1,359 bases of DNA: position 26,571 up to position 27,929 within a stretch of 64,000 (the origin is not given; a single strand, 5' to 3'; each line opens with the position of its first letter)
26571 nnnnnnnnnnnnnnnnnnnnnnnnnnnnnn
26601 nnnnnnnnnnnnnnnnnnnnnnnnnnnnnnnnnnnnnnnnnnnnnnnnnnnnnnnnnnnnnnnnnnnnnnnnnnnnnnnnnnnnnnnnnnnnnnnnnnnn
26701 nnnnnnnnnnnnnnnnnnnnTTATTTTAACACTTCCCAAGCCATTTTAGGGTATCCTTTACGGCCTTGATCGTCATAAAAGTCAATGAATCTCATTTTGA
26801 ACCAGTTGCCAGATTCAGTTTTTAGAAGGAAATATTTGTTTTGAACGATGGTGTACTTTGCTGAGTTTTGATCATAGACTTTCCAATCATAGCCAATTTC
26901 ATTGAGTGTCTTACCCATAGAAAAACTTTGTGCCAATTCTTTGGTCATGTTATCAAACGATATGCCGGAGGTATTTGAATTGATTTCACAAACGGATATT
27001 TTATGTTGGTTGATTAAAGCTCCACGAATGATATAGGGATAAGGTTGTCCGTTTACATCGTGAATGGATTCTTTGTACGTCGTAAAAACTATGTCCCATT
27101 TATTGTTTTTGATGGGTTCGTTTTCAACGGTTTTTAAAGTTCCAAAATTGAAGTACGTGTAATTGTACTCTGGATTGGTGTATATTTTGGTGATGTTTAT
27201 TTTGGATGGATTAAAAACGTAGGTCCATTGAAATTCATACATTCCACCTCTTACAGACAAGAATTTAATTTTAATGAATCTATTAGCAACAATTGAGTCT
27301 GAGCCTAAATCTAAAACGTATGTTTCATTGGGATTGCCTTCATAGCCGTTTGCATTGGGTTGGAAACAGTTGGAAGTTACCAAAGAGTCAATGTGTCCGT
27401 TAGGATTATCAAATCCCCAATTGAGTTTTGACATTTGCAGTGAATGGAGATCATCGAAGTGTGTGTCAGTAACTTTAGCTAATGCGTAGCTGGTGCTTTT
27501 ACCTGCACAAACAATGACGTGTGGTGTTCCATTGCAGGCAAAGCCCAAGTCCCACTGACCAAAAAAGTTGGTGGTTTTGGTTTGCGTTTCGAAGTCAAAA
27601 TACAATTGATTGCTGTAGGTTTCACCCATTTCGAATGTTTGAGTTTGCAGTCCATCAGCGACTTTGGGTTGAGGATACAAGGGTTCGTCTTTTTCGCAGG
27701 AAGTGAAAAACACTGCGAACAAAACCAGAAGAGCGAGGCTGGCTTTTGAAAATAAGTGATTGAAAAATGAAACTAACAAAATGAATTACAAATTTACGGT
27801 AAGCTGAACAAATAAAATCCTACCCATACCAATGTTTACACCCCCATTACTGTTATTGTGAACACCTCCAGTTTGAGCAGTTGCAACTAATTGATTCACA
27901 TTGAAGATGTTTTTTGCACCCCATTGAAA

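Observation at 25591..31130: A paralogous pair of HmuY-like proteins (one T9SS-secreted, one lipoprotein) brackets a TonB-dependent receptor, followed by a His-rich TolB-like propeller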

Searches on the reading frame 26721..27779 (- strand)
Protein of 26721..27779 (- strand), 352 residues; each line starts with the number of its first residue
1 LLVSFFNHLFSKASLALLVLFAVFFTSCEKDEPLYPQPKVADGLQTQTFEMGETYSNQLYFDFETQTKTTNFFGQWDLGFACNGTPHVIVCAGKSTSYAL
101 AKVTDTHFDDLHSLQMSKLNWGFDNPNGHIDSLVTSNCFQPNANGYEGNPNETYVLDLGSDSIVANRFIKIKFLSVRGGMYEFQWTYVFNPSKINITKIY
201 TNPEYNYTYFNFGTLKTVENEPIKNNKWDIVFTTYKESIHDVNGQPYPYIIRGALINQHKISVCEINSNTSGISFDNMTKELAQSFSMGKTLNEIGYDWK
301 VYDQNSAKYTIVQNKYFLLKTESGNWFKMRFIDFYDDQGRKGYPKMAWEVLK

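Call 3: search_protein_families(library=pfam, proteins=[window:26721-27779:-], max_evalue=0.1)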
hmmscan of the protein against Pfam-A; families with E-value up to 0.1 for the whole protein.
window:26721-27779:- (352 aa): 1 family
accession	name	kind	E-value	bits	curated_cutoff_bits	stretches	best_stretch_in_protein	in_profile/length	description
PF14064.11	HmuY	-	1e-17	65.1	27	2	206-347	4-156/157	HmuY protein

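Call 4: search_protein_families(library=ncbifam, proteins=[window:26721-27779:-], max_evalue=0.1)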
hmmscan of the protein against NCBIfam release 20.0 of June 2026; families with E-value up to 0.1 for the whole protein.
window:26721-27779:- (352 aa): 0 families

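Call 7: search_solved_structures(query=window:26721-27779:-, max_evalue=1, show_alignments=2)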
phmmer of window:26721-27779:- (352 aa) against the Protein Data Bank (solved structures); distinct sequences matched with E-value up to 1: 3.
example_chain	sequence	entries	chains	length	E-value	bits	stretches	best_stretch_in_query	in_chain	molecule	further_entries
8b6a_A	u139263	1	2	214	0.012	18.1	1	215-344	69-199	Conserved hypothetical lipoprotein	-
6eu8_A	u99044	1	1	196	0.36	13.2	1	275-349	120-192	Putative heme binding protein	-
6t74_A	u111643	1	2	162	0.73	12.1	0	251-313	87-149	Ptaureo1a lov2 domain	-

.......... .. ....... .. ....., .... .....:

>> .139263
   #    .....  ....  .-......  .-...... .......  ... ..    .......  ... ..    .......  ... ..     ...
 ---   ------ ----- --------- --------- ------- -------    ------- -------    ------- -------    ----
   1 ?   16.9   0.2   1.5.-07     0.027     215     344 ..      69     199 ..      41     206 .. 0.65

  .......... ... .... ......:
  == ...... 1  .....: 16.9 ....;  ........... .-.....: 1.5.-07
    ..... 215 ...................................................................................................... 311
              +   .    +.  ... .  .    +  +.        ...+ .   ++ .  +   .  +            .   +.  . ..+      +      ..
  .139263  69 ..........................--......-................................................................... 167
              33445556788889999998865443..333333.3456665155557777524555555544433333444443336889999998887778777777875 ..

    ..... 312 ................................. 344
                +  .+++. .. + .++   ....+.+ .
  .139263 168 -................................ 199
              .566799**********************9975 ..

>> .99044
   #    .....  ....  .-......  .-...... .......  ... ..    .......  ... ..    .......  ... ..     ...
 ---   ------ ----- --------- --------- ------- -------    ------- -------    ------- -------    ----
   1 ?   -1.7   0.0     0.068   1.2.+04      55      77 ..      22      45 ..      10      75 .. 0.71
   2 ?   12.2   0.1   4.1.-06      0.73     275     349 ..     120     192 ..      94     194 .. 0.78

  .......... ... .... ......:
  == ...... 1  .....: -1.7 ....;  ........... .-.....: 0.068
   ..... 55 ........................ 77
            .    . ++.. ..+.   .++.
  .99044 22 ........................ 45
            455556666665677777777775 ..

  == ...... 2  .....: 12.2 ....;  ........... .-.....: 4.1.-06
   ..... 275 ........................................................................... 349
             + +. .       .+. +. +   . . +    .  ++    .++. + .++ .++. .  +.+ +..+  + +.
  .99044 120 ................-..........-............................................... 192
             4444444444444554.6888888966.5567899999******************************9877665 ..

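Call 9: find_homologous_proteins(query=window:26721-27779:-)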
Query window:26721-27779:- (352 aa): 515 proteins with E <= 0.001 among 1469 candidates; the best 120 are listed.
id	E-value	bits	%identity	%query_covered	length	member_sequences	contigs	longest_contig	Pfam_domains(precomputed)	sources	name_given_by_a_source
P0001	3.0e-238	808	98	100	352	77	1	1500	PF14064.12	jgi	jgi:hypothetical protein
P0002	6.9e-201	685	83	100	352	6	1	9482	PF14064.12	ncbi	-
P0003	1.2e-141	490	60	97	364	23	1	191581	PF14064.12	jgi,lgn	-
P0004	2.5e-137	476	59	97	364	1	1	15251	PF14064.12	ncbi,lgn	-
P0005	2.1e-132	460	58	95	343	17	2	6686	PF14064.12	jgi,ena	jgi:predicted transcriptional regulator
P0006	1.9e-126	440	56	97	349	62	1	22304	PF14064.12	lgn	-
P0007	2.8e-125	436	55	95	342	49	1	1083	PF14064.12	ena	-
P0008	3.8e-124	433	55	93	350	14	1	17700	PF14064.12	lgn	-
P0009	4.2e-124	432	55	96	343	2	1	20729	PF14064.12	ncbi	-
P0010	4.5e-124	432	53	100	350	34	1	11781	PF14064.12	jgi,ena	-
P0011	1.2e-123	431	55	95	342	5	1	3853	PF14064.12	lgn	-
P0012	2.1e-122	427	54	95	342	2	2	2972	PF14064.12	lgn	-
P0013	3.5e-122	426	54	95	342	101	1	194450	PF14064.12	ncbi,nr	ncbi:HmuY family protein [Bacteroidia bacterium]|nr:HmuY family protein [Bacteroidia bacterium]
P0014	7.8e-122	425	54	96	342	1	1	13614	PF14064.12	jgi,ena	jgi:hypothetical protein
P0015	1.2e-121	424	54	96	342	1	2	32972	PF14064.12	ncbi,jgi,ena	jgi:hypothetical protein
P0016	2.4e-119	417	54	96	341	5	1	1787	PF14064.12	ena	-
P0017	6.4e-119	415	53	96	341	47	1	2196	PF14064.12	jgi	-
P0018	3.0e-118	413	52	98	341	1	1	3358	PF14064.12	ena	-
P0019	5.0e-117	409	52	95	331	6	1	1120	PF14064.12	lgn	-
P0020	1.6e-113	398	50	95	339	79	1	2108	PF14064.12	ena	-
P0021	5.2e-113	396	50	95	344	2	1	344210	PF14064.12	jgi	jgi:hypothetical protein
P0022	2.0e-111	391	51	94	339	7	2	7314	PF14064.12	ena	-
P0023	1.0e-110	388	49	97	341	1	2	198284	PF14064.12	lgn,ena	-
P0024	1.1e-110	388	50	96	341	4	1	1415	PF14064.12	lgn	-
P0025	1.3e-109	385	50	95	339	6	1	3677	PF14064.12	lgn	-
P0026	1.6e-107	378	49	95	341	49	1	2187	PF14064.12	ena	-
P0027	1.8e-95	338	45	97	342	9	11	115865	PF14064.12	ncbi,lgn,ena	-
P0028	1.4e-94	335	45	96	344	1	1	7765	PF14064.12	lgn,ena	-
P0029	4.1e-93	330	45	92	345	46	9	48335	PF14064.12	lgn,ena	-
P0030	1.0e-91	326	44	98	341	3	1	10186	PF14064.12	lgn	-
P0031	1.9e-91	325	44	96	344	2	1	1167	PF14064.12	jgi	jgi:hypothetical protein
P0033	1.3e-89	319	46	95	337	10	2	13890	PF14064.12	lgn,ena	-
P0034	1.3e-89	319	45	96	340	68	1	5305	PF14064.12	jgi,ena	jgi:hypothetical protein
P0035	1.5e-89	319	43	96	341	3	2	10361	PF14064.12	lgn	-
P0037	3.7e-89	317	45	96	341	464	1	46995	PF14064.12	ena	-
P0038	5.6e-89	317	45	92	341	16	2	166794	PF14064.12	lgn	-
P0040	6.7e-88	313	44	95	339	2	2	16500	PF14064.12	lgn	-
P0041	9.9e-88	313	43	97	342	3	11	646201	PF14064.12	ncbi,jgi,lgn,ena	ncbi:MAG: HmuY family protein [Sphingomonadales bacterium]|jgi:hypothetical protein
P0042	4.2e-86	307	43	95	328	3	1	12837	PF14064.12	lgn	-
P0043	1.2e-85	306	43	93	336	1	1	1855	PF14064.12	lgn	-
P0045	3.1e-84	301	42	95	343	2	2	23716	PF14064.12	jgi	jgi:hypothetical protein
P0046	5.5e-84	300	41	98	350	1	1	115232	PF14064.12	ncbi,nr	ncbi:MAG: HmuY family protein [Bacteroidetes bacterium]|nr:HmuY family protein [Bacteroidota bacteri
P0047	1.3e-83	299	43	97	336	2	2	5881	PF14064.12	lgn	-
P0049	4.1e-83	298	42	96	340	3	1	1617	PF14064.12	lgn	-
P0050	3.3e-82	295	41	97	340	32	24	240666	PF14064.12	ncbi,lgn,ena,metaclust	ncbi:MAG: HmuY family protein [Bacteroidia bacterium]|metaclust:\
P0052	1.4e-80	289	45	86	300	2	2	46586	PF14064.12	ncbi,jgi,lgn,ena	jgi:hypothetical protein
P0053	1.5e-80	289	42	95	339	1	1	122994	PF14064.12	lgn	-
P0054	7.4e-80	287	43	95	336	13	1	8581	PF14064.12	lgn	-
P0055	1.6e-79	286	43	95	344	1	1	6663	PF14064.12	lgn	-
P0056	2.9e-79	285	41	96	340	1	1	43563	PF14064.12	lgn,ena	-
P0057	1.3e-78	283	41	95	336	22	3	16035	PF14064.12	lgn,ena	-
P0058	1.3e-78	283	40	97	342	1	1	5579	PF14064.12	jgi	jgi:hypothetical protein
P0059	3.7e-78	281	41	97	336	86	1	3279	PF14064.12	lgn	-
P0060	7.1e-78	280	42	93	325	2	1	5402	PF14064.12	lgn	-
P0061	1.9e-77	279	39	98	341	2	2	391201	PF14064.12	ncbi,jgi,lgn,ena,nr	ncbi:MAG: HmuY family protein [Bacteroidetes bacterium]|nr:HmuY family protein [Bacteroidota bacteri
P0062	2.0e-77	279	41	95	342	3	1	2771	PF14064.12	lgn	-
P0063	4.3e-77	278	41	95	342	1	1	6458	PF14064.12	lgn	-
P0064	6.9e-76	274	41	92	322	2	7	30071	PF14064.12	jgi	jgi:hypothetical protein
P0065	2.7e-75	272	40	98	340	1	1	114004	PF14064.12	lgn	-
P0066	1.2e-74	270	38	96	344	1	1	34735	PF14064.12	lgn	-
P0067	1.9e-73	266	39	93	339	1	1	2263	PF14064.12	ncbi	-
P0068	2.5e-72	262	38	98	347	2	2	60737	PF14064.12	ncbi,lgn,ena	-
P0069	1.5e-70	256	38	93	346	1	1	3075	PF14064.12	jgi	jgi:HmuY protein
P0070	2.7e-68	249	37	95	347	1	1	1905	PF14064.12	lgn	-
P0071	4.2e-67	245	38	92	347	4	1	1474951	PF14064.12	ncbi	-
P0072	2.7e-64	236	37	95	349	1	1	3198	PF14064.12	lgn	-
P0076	3.8e-55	206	36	92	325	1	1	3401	PF14064.12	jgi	jgi:hypothetical protein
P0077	1.1e-54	204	37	95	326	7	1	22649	PF14064.12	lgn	-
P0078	8.5e-53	198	34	97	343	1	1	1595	PF14064.12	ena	-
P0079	1.8e-48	184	33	95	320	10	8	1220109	PF14064.12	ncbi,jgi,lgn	jgi:hypothetical protein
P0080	1.7e-47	180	45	56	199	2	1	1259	PF14064.12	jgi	jgi:hypothetical protein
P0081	1.1e-45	175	32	96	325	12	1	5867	PF14064.12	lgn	-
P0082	5.0e-45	172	32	100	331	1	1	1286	PF14064.12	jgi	-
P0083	3.4e-44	170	34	95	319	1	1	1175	PF14064.12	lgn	-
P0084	6.4e-44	169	33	93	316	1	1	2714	PF14064.12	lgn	-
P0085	8.5e-43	165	32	96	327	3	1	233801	PF14064.12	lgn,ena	-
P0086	5.9e-42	162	32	96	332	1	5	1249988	PF14064.12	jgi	jgi:hypothetical protein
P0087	6.3e-42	162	32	93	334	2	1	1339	PF14064.12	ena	-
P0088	1.1e-41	161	33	97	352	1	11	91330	PF14064.12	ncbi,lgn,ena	-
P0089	7.9e-41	159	31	96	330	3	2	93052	PF14064.12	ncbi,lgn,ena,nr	ncbi:MAG: hypothetical protein EXR21_01575 [Flavobacteriaceae bacterium]|nr:hypothetical protein [Fl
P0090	8.0e-40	155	31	96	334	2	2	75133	PF14064.12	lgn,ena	-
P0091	1.3e-39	154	31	97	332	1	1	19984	PF14064.12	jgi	jgi:hypothetical protein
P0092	1.6e-39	154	33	96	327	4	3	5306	PF14064.12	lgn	-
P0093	2.2e-39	154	33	95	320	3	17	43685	PF14064.12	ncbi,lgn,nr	ncbi:MAG: HmuY family protein [Flavobacteriales bacterium]|nr:HmuY family protein [Flavobacteriales 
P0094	3.2e-38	150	33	95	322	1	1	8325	PF14064.12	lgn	-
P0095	7.0e-38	149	32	97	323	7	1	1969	PF14064.12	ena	-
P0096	1.3e-37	148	32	95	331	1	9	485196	PF14064.12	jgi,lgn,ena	-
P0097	1.6e-37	148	31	95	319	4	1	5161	PF14064.12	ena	-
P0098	3.7e-37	146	32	96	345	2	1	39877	PF14064.12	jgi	jgi:hypothetical protein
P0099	1.3e-36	145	37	75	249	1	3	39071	PF14064.12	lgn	-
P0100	2.1e-36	144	31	95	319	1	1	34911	PF14064.12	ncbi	-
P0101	2.7e-36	144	33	95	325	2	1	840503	PF14064.12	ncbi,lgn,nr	ncbi:MAG: HmuY family protein [Bacteroidetes bacterium]|nr:HmuY family protein [Bacteroidota bacteri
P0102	2.8e-36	144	29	95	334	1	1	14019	PF14064.12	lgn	-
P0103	5.8e-36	143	29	97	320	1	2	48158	PF14064.12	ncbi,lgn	ncbi:MAG: HmuY family protein [Bacteroidota bacterium]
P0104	1.3e-35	141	30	93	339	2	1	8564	PF14064.12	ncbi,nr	ncbi:MAG TPA: HmuY family protein [Chitinophagales bacterium]|nr:HmuY family protein [Chitinophagale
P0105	1.5e-35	141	32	94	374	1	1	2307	PF14064.12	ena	-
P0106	3.0e-35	140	31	96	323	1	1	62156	PF14064.12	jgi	-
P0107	4.2e-35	140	33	93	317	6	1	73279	PF14064.12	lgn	-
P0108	4.4e-35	140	32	93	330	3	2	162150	PF14064.12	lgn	-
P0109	4.5e-35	140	29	95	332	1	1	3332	PF14064.12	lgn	-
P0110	4.8e-35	139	33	95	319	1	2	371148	PF14064.12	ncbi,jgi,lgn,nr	ncbi:MAG: hypothetical protein N4A35_14980 [Flavobacteriales bacterium]|jgi:hypothetical protein|nr:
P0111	6.5e-35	139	31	92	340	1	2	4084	PF14064.12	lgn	-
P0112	1.0e-34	138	31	93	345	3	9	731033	PF14064.12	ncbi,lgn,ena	-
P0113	1.1e-34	138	31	96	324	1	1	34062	PF14064.12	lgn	-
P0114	1.2e-34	138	34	93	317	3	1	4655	PF14064.12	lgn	-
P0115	1.8e-34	138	34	93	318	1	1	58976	PF14064.12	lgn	-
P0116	1.8e-34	138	30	92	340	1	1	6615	PF14064.12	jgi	jgi:hypothetical protein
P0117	1.9e-34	138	31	95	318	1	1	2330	PF14064.12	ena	-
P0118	2.3e-34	137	32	96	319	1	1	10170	PF14064.12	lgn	-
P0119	2.6e-34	137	30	95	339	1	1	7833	PF14064.12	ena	-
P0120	2.8e-34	137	30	95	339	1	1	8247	PF14064.12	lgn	-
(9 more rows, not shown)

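Call 11: find_encoding_contigs(protein=P0013, flank=8000, max_places=2)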
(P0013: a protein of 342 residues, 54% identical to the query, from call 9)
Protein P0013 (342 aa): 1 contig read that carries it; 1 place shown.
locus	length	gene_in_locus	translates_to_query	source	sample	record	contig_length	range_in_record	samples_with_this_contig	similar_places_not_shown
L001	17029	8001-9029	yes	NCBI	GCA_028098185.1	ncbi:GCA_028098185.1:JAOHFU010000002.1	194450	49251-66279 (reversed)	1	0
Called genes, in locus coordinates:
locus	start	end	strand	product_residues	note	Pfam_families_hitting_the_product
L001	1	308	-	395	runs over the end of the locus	PF01790:LGT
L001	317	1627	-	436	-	PF00919:UPF0004, PF04055:Radical_SAM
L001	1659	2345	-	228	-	-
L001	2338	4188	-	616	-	PF00012:HSP70, PF06723:MreB_Mbl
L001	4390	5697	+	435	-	PF18962:Por_Secre_tail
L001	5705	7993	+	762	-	PF07715:Plug, PF00593:TonB_dep_Rec_b-barrel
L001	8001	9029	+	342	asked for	PF14064:HmuY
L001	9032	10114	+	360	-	PF00930:DPPIV_N (faint), PF26549:Tricorn_N, PF26550:Tricorn_2nd (weak), PF07676:PD40, PF26549:Tricorn_N (weak), PF07676:PD40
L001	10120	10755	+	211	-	PF11967:RecO_N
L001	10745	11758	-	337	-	PF00316:FBPase, PF18913:FBPase_C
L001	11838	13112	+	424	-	PF00696:AA_kinase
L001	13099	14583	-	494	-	PF01832:Glucosaminidase, PF23446:LysM1_NFP_LYK (faint), PF23473:LysM3_LYK4_5 (faint), PF01476:LysM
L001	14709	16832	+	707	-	PF02683:DsbD_TM, PF03190:Thioredox_DsbH (weak), PF13098:Thioredoxin_2, PF13899:Thioredoxin_7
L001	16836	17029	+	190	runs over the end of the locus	PF13580:SIS_2, PF01380:SIS (weak)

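Call 12: find_encoding_contigs(protein=P0041, flank=8000, max_places=2)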
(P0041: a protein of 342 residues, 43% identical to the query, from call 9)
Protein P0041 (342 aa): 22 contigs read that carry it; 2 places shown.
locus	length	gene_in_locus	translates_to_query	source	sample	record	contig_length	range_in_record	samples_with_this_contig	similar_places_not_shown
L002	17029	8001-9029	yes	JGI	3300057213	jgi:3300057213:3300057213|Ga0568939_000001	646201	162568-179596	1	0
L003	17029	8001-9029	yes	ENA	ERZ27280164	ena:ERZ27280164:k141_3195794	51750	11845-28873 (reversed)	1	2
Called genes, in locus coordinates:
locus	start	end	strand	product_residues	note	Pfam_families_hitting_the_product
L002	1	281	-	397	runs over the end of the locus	PF01790:LGT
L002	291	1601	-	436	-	PF00919:UPF0004, PF04055:Radical_SAM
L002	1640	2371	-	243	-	PF13568:OMP_b-brl_2 (weak)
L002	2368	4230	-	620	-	PF00012:HSP70, PF06723:MreB_Mbl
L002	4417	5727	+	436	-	PF14064:HmuY (faint), PF18962:Por_Secre_tail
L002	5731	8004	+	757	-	PF07715:Plug, PF00593:TonB_dep_Rec_b-barrel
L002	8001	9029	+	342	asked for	PF14064:HmuY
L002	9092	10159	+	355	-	PF00930:DPPIV_N (faint), PF14583:Pectate_lyase22 (faint), PF26549:Tricorn_N, PF26550:Tricorn_2nd (weak), PF07676:PD40, PF26549:Tricorn_N, PF07676:PD40 (weak)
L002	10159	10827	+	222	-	PF11967:RecO_N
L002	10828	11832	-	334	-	PF00316:FBPase, PF18913:FBPase_C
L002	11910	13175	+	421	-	PF00696:AA_kinase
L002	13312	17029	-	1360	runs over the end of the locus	PF18911:PKD_4 (weak), PF20009:GEVED, PF15418:DUF4625 (faint), PF16403:Bact_surface_Ig-like, PF18962:Por_Secre_tail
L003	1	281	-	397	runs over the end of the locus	PF01790:LGT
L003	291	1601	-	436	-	PF00919:UPF0004, PF04055:Radical_SAM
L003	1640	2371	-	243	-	PF13568:OMP_b-brl_2 (weak)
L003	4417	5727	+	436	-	PF14064:HmuY (faint), PF18962:Por_Secre_tail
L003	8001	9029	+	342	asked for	PF14064:HmuY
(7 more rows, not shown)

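Call 13: find_encoding_contigs(protein=P0079, flank=8000, max_places=2)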
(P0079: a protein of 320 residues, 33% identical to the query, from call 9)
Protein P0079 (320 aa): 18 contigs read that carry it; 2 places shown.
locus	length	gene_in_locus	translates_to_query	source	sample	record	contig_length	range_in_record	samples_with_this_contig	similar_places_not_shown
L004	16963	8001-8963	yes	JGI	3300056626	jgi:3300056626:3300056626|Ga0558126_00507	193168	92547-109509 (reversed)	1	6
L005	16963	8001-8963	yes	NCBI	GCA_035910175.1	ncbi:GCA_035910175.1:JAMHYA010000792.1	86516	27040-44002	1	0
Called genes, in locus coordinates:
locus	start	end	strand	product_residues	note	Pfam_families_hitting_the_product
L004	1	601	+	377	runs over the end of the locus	PF13506:Glyco_transf_21, PF00535:Glycos_transf_2, PF10111:Glyco_tranf_2_2 (weak), PF13641:Glyco_tranf_2_3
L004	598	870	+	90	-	-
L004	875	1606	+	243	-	PF11967:RecO_N, PF02565:RecO_C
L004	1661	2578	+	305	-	PF00756:Esterase, PF00561:Abhydrolase_1 (weak)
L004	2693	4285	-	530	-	PF00324:AA_permease, PF13520:AA_permease_2, PF13906:AA_permease_C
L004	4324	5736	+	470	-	PF14064:HmuY (weak), PF18962:Por_Secre_tail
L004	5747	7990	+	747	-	PF07715:Plug, PF00593:TonB_dep_Rec_b-barrel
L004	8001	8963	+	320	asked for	PF14064:HmuY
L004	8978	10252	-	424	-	PF00801:PKD, PF18911:PKD_4, PF18962:Por_Secre_tail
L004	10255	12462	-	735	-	PF00912:Transgly, PF28500:PBP_middle, PF00905:Transpeptidase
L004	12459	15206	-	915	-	PF13424:TPR_12 (faint)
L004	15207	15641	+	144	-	-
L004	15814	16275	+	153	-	PF04519:Bactofilin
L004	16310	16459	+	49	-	-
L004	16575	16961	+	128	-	-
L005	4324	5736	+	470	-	PF14064:HmuY (weak), PF18962:Por_Secre_tail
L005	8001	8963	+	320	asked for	PF14064:HmuY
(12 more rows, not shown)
